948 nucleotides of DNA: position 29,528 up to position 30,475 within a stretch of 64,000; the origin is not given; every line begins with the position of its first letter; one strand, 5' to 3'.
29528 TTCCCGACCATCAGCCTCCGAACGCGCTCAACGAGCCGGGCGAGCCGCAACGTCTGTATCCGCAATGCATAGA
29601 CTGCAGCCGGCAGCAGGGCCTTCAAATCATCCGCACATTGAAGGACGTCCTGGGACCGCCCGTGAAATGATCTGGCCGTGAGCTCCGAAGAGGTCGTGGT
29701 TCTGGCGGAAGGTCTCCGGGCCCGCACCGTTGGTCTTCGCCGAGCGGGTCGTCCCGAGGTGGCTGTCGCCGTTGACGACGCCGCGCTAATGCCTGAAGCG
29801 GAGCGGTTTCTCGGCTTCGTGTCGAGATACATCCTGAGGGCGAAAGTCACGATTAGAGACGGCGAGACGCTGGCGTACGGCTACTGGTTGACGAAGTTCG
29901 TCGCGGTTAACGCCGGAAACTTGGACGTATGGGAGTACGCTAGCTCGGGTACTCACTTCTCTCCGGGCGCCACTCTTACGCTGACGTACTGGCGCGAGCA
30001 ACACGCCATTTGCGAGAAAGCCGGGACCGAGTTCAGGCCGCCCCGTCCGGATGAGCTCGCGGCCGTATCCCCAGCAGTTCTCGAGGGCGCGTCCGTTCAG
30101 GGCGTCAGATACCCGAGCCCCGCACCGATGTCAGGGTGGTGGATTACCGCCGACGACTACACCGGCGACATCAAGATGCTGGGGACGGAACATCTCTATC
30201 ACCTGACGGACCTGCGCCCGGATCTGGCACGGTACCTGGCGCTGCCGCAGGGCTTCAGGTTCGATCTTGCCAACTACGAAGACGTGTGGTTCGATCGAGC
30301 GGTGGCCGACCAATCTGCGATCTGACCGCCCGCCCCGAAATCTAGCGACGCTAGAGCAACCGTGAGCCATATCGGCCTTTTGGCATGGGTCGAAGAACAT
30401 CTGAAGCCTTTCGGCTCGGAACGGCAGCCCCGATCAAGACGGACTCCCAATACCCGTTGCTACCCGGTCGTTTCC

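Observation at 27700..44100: ~16.5-kb accessory island of polymorphic-toxin and regulator cassettes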

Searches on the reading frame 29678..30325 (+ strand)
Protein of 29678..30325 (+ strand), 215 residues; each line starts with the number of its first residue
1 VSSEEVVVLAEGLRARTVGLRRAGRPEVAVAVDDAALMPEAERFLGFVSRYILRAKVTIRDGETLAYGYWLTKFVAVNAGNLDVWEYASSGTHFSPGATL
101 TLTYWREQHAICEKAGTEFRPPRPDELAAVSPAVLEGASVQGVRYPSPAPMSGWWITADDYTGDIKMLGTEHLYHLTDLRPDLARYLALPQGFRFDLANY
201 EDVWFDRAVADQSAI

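Call 5: search_protein_families(library=pfam, proteins=[window:29678-30325:+], max_evalue=0.01)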
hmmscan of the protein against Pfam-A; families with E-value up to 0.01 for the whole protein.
window:29678-30325:+ (215 aa): 2 families
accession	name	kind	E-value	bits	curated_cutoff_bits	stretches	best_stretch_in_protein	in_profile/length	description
PF24719.1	Imm33-like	-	2e-25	89.1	27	1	107-206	1-103/103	Imm33-like domain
PF14080.11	DUF4261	-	0.00068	20.1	27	1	16-65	1-49/77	Domain of unknown function (DUF4261)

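Call 10: find_encoding_contigs(protein=window:29678-30325:+, flank=10000, max_places=6)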
Protein window:29678-30325:+ (215 aa): 2 contigs read that carry it; 2 places shown.
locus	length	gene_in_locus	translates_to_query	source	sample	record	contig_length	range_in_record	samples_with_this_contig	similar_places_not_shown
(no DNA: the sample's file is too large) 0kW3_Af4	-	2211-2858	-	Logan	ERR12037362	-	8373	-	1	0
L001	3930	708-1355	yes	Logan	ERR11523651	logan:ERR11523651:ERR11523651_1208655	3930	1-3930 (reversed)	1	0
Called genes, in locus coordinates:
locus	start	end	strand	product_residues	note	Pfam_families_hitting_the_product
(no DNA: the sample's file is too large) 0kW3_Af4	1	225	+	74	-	?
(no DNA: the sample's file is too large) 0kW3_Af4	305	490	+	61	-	-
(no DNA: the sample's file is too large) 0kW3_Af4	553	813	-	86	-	-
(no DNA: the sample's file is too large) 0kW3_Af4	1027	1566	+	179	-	-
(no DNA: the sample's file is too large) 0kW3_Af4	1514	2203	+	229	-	-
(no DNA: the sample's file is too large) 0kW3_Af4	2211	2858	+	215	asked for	PF24719:Imm33-like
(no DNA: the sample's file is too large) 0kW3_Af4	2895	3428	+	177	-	-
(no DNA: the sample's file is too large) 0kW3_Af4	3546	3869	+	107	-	PF04542:Sigma70_r2 (weak)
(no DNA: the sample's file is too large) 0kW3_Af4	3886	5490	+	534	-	PF14938:SNAP (weak)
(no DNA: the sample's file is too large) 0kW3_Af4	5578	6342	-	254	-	-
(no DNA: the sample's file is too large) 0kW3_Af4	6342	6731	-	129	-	PF04542:Sigma70_r2 (weak)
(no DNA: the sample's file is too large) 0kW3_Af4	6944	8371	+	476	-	?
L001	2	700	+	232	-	?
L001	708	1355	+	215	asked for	PF24719:Imm33-like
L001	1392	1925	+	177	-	-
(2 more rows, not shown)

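Call 16: search_protein_families(library=ncbifam, proteins=[window:29678-30325:+], max_evalue=0.01)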
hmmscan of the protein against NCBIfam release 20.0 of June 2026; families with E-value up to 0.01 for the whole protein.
window:29678-30325:+ (215 aa): 0 families
